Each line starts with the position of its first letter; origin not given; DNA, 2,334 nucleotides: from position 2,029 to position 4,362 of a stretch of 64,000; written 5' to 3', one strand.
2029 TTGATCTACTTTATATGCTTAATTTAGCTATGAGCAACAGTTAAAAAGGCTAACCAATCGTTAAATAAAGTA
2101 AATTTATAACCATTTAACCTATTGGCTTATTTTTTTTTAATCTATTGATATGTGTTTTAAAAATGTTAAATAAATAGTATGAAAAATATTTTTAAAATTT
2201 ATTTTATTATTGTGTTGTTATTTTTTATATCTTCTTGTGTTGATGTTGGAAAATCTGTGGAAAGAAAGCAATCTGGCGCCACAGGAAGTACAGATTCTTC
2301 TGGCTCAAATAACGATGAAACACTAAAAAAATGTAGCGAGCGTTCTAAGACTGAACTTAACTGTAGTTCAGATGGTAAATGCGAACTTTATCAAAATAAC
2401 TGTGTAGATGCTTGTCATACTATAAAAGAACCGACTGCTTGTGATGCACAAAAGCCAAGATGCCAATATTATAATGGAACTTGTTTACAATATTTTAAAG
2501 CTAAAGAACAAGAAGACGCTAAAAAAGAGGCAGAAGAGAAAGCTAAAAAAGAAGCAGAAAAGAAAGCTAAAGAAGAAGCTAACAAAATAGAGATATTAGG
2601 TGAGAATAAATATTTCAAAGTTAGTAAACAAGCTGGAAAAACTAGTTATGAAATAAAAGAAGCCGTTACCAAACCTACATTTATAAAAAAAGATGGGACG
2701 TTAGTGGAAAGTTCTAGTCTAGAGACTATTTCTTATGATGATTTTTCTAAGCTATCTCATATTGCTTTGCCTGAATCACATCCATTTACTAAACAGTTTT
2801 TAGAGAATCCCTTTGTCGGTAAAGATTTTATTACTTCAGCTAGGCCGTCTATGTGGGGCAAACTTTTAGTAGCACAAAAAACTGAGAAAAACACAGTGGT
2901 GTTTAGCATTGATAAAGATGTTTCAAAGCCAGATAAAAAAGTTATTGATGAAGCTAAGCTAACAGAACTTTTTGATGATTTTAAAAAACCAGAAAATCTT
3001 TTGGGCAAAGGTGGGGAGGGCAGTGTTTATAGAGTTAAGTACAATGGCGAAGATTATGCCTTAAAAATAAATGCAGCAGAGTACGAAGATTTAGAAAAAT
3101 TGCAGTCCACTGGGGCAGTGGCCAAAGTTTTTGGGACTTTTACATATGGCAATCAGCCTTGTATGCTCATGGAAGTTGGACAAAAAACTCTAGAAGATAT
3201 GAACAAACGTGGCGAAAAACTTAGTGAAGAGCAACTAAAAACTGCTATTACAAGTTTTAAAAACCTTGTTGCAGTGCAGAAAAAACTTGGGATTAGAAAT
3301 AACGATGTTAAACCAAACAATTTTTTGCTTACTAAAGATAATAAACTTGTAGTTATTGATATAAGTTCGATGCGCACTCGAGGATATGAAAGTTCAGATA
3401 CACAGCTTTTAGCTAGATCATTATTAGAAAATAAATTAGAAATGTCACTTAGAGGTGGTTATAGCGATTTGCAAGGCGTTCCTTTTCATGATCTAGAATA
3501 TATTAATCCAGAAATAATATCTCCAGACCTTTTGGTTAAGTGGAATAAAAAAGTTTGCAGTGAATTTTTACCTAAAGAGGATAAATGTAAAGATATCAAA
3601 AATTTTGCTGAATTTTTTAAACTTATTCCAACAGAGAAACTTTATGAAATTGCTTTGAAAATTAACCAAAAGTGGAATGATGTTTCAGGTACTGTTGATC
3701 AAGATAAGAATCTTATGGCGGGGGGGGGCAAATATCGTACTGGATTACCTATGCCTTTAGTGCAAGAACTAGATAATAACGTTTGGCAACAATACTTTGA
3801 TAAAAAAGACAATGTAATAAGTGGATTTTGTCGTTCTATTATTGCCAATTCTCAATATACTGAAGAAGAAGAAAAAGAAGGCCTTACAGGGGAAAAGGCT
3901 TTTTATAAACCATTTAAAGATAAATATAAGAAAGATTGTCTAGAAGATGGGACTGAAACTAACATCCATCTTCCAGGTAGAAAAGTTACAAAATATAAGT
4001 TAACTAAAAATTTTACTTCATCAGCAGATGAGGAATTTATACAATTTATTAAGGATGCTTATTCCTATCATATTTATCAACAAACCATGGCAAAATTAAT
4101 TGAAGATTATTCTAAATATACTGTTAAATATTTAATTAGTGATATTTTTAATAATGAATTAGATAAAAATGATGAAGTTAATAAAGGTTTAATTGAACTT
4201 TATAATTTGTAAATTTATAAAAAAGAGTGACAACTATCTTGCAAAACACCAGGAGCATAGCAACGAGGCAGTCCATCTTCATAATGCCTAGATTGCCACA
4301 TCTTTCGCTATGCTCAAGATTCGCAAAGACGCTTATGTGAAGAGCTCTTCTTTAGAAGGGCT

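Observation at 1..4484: Segmental duplication of a eukaryotic-like kinase locus, with a decayed pepA fragment marking the duplication boundary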

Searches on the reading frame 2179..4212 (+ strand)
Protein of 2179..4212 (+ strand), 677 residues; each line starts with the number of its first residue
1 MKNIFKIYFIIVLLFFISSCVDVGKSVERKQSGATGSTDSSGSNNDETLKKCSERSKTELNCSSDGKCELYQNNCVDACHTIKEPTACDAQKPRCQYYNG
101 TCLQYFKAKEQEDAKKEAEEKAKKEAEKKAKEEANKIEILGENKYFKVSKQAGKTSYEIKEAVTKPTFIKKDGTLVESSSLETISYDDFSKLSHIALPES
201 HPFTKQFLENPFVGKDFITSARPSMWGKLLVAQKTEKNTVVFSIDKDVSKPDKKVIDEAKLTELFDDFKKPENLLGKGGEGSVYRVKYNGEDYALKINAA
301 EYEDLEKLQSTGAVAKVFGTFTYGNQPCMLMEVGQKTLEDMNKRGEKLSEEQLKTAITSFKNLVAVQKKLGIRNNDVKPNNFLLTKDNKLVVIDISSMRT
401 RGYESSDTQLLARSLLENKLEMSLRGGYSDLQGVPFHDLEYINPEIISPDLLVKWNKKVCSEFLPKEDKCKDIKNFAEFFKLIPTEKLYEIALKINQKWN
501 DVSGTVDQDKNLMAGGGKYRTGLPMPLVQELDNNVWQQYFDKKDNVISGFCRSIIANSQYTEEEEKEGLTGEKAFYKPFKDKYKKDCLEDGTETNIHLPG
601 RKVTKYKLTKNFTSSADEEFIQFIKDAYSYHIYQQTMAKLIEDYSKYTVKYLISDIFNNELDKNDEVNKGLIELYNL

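Call 7: search_protein_families(library=pfam, proteins=[window:2179-4212:+], max_evalue=0.01)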
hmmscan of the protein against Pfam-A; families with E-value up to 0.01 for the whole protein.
window:2179-4212:+ (677 aa): 2 families
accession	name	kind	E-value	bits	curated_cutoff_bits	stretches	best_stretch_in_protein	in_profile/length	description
PF00069.31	Pkinase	-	1.8e-07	31.3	31.7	1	273-395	5-142/263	Protein kinase domain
PF13095.12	FTA2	-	0.0011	19.1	30.2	1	258-306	10-62/214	Kinetochore Sim4 complex subunit FTA2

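Call 10: find_encoding_contigs(protein=window:2179-4212:+, flank=10000, max_places=6)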
Protein window:2179-4212:+ (677 aa): no gene with exactly this product is on record in the collection.

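Call 13: find_homologous_proteins(query=window:2179-4212:+, max_evalue=0.001)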
Query window:2179-4212:+ (677 aa): 2 proteins with E <= 0.001 among 8000 candidates.
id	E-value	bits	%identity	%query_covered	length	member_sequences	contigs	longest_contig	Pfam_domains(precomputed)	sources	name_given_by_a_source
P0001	0.0e+0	1520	100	100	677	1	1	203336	PF00069.32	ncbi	-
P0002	3.4e-130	454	47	80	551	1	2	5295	PF00069.32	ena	-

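Call 14: find_encoding_contigs(protein=P0001, flank=10000, max_places=6)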
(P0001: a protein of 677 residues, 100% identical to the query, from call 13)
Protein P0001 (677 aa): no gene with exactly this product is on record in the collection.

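Call 15: find_encoding_contigs(protein=P0002, flank=10000, max_places=6)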
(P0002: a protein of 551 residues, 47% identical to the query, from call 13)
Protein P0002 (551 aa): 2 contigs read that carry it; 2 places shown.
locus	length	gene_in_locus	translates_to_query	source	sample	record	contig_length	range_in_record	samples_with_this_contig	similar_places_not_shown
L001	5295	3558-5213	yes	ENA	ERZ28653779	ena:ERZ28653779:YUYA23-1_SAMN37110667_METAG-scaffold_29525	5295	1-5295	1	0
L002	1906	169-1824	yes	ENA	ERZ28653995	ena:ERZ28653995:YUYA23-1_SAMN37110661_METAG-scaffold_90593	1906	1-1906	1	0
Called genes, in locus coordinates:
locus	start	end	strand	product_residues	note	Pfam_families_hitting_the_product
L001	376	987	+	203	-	PF02357:NusG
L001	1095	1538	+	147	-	PF03946:Ribosomal_L11_N, PF00298:Ribosomal_L11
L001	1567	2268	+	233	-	PF00687:Ribosomal_L1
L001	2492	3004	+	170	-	PF00466:Ribosomal_L10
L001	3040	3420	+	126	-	PF16320:Ribosomal_L12_N, PF00542:Ribosomal_L12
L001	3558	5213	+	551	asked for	PF00069:Pkinase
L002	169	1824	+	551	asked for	PF00069:Pkinase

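Call 26: find_encoding_contigs(protein=P0010, flank=10000)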
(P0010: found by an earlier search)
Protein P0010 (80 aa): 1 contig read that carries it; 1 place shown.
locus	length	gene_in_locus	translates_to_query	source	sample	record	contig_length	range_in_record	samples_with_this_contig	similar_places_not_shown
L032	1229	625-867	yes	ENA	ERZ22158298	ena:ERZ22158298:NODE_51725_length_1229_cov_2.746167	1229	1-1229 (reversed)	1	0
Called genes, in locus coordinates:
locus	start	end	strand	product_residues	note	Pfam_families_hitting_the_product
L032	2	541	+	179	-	?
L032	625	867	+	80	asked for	PF13711:DUF4160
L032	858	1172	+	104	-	PF10387:DUF2442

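Call 27: find_encoding_contigs(protein=P0008, flank=10000)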
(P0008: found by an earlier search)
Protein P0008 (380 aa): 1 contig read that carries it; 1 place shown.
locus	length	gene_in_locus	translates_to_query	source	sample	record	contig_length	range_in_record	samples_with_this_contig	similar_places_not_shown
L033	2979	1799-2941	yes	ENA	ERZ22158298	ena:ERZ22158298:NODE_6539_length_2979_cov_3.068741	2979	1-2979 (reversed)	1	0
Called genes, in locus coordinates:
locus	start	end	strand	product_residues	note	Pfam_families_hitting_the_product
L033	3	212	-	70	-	?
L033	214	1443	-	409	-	PF01490:Aa_trans (weak), PF03222:Trp_Tyr_perm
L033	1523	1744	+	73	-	-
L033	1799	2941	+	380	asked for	PF02789:Peptidase_M17_N, PF00883:Peptidase_M17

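Call 28: find_encoding_contigs(protein=P0009, flank=10000)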
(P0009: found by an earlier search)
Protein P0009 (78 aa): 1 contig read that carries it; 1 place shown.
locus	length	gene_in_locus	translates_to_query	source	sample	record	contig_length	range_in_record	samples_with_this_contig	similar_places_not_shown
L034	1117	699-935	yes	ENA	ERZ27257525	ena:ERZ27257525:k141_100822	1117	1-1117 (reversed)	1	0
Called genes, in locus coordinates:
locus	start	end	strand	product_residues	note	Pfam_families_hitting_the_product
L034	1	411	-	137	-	?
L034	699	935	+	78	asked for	PF00883:Peptidase_M17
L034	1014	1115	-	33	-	?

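Call 46: predict_structure(alignment_id=A1)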
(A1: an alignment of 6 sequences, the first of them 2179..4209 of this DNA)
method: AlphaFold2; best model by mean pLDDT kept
length: 677 residues; sequences in the alignment: 6
mean_pLDDT: 75.6   pTM: 0.65
mean pLDDT of the five models: 75.6, 73.7, 73.5, 72.8, 70.7
residues with pLDDT >= 90: 170; 70-90: 322; 50-70: 67; < 50: 118
segments of 3 or more residues with pLDDT < 50: 1-3, 13-102, 437-445, 510-515, 595-601
pLDDT, mean of each block of 10 residues (from residue 1): 48 44 30 27 30 32 35 33 37 39 66 86 81 74 87 84 91 86 80 91 86 88 85 91 74 85 81 66 88 91 87 90 91 89 90 94 88 84 90 79 76 92 65 51 58 85 89 83 91 85 75 57 90 96 91 82 75 81 86 51 74 93 93 83 74 86 92 92
secondary structure, 60 per line:
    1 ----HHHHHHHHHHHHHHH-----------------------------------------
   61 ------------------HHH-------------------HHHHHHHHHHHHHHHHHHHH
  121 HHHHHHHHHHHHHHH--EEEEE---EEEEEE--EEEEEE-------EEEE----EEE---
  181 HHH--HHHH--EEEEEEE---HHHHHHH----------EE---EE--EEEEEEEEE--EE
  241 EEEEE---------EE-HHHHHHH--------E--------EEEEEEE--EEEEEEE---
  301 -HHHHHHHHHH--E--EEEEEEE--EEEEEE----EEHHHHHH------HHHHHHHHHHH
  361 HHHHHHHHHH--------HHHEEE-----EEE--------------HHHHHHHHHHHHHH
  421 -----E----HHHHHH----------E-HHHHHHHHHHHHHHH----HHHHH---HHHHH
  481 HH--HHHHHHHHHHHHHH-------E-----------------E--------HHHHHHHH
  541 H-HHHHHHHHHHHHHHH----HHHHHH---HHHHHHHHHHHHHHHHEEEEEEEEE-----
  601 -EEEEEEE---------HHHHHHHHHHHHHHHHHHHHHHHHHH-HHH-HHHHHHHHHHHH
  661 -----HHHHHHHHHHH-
elements in order (helices of 4 or more, strands of 3 or more residues): H5-19 H101-135 E138-142 E146-151 E154-159 E167-170 E175-177 H186-189 E192-198 H202-208 E228-236 E239-245 H258-264 E282-288 E291-297 H302-311 E317-323 E326-331 H338-343 H350-370 E382-384 E390-392 H407-420 H431-436 H449-463 H468-472 H476-482 H485-498 H533-541 H543-557 H562-567 H571-586 E587-595 E602-608 H618-643 H649-660 H666-676
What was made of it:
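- On Hanks-type protein kinase: The AF2 model has pLDDT 75.6 (call 46).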

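Call 48: search_protein_representatives(alignment_id=A1)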
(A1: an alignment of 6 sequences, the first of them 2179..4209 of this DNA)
Query: 6 sequences, 539 profile positions. Proteins with E-value up to 0.001 (for the whole library): 4539; up to 1e-10: 72; up to 1e-30: 41. The best 150 are listed.
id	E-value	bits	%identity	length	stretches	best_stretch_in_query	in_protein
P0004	3.1e-248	841.3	-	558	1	2-539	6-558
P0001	1.1e-246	836.2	-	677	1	2-538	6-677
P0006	4.5e-229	778.0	-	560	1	2-533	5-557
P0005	2.5e-205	699.7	-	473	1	67-538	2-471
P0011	1.5e-181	621.2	-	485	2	100-539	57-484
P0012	8.9e-156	536.1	-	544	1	35-539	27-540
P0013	3.6e-153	527.5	-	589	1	5-539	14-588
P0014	5.6e-152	523.6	-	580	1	5-538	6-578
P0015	4.0e-146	504.3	-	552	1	8-539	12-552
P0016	1.4e-141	489.2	-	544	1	5-538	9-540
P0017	4.2e-134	464.6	-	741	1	28-538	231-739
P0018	4.6e-134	464.5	-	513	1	35-538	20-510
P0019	8.1e-134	463.7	-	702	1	30-524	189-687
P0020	2.2e-131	455.7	-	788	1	32-535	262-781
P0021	2.5e-122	425.8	-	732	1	46-537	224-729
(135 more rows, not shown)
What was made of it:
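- Closest known: Hanks-type. Different: The family is rare (call 48).
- Sampling is thin, with about 41 clusters (call 48).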

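Call 49: fold_search(model_id=the predicted structure, library=pdb)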
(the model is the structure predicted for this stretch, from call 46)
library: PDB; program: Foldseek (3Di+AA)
matches with E <= 10: 1999; with E <= 0.001: 1475
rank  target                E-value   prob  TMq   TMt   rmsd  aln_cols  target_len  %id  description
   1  9mmp_B                3.2e-07  1.00  0.20  0.44   9.2       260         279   21  Cryo-EM structure of CRAF/MEK1/14-3-3 complex (autoinhibited conformation) (released 2025-09-10)
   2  3dy7                  7.7e-07  1.00  0.19  0.45   4.5       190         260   22  X-ray structure of the human mitogen-activated protein kinase kinase 1 (MEK1) in a complex with ligand and MgATP (released 2009-06-16)
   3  7juw_C                1.4e-06  1.00  0.19  0.37   7.4       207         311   22  Crystal Structure of KSR1:MEK1 in complex with AMP-PNP (released 2020-09-30)
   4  6b2p                  2.5e-06  1.00  0.18  0.42   5.8       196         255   21  Dual Inhibition of the Essential Protein Kinases A and B in Mycobacterium tuberculosis (released 2018-02-14)
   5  2bts                  2.6e-06  1.00  0.21  0.47   4.5       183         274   18  STRUCTURE OF CDK2 COMPLEXED WITH PNU-230032 (released 2005-11-09)
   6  2onl_A                2.6e-06  1.00  0.20  0.38  13.2       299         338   15  Crystal Structure of the p38a-MAPKAP kinase 2 Heterodimer (released 2007-02-06)
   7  9iic_A                2.9e-06  1.00  0.18  0.37   7.5       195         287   18  Crystal structure of HOIP RING2-LDD in complex with STK4 KD domain (released 2025-06-25)
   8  8pas_A                3.0e-06  1.00  0.18  0.40   8.1       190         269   17  Crystal structure of MAP4K1 with a SMOL inhibitor (released 2024-06-26)
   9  3hmp                  3.2e-06  1.00  0.18  0.45   5.0       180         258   24  Crystal structure of human Mps1 catalytic domain in complex with a quinazolin ligand Compound 4 (released 2010-02-02)
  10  6i2p_A                3.4e-06  1.00  0.17  0.39   8.8       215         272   19  Crystal structure of the Mycobacterium tuberculosis PknB kinase domain (L33E mutant) in complex with its substrate Gar (released 2019-05-22)
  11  3p4k_A                3.4e-06  1.00  0.19  0.35  13.4       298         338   14  The third conformation of p38a MAP kinase observed in phosphorylated p38a and in solution (released 2011-01-05)
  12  8jmx                  3.9e-06  1.00  0.17  0.42   6.4       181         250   20  The crystal structure of human aurka kinase domain in complex with AURKA-A2 (released 2023-10-18)
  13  23es_B                3.9e-06  1.00  0.21  0.45   9.2       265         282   17  Crystal structure of human PKMYT1 protein kinase domain with Naphthyridinone Inhibitor compound 11 (released 2026-03-25)
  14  5tbe                  3.9e-06  1.00  0.20  0.38  19.7       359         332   14  Human p38alpha MAP Kinase in Complex with Dibenzosuberone Compound 2 (released 2017-04-19)
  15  3dv3                  4.1e-06  1.00  0.19  0.41   4.7       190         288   22  MEK1 with PF-04622664 Bound (released 2009-07-21)
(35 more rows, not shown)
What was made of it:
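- On Hanks-type protein kinase: Top Foldseek PDB hits are MEK1, PknB, CDK2 and Aurora, E about 1e-6 over about 180-200 columns (call 49).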

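Call 55: search_protein_families(library=ncbifam, proteins=[window:2179-4212:+], max_evalue=0.001)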
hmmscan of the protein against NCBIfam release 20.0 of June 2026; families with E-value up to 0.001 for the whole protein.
window:2179-4212:+ (677 aa): 1 family
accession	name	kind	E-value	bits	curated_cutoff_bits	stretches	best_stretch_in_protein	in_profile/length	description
NF038150.1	lanthi_synth_IV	equivalog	7.6e-05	21.2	650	1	299-403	240-350/851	class IV lanthionine synthetase LanL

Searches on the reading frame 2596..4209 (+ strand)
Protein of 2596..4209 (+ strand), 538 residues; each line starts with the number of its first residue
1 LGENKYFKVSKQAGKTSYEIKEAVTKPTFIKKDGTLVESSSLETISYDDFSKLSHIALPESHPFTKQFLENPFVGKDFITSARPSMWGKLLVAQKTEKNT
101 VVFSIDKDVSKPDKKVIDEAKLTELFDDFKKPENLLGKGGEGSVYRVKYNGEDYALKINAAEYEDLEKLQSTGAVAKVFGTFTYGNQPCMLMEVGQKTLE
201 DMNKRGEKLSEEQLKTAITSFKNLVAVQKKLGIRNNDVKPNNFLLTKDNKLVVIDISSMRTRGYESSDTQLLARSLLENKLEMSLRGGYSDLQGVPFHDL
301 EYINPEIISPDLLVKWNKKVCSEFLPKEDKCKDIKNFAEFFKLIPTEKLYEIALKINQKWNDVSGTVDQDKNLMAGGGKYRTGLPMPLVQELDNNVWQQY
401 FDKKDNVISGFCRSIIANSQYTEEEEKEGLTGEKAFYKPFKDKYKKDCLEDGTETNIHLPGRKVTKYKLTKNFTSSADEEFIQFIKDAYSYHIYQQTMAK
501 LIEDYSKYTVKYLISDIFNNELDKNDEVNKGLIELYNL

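Call 63: find_homologous_proteins(query=window:2596-4209:+, max_evalue=0.00001)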
Query window:2596-4209:+ (538 aa): 4 proteins with E <= 0.00001 among 8000 candidates.
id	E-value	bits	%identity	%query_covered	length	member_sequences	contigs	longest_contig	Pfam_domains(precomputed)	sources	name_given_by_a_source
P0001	0.0e+0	1202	100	100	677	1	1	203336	PF00069.32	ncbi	-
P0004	3.1e-134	467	49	100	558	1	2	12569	PF00069.32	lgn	-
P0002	2.7e-129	450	47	100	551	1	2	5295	PF00069.32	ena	-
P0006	4.6e-98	347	41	95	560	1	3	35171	PF00069.32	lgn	-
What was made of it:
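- Tried and rejected: A third protein search with K2 lacking its low-complexity N-terminus found no further paralog or strain fragments (call 63).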
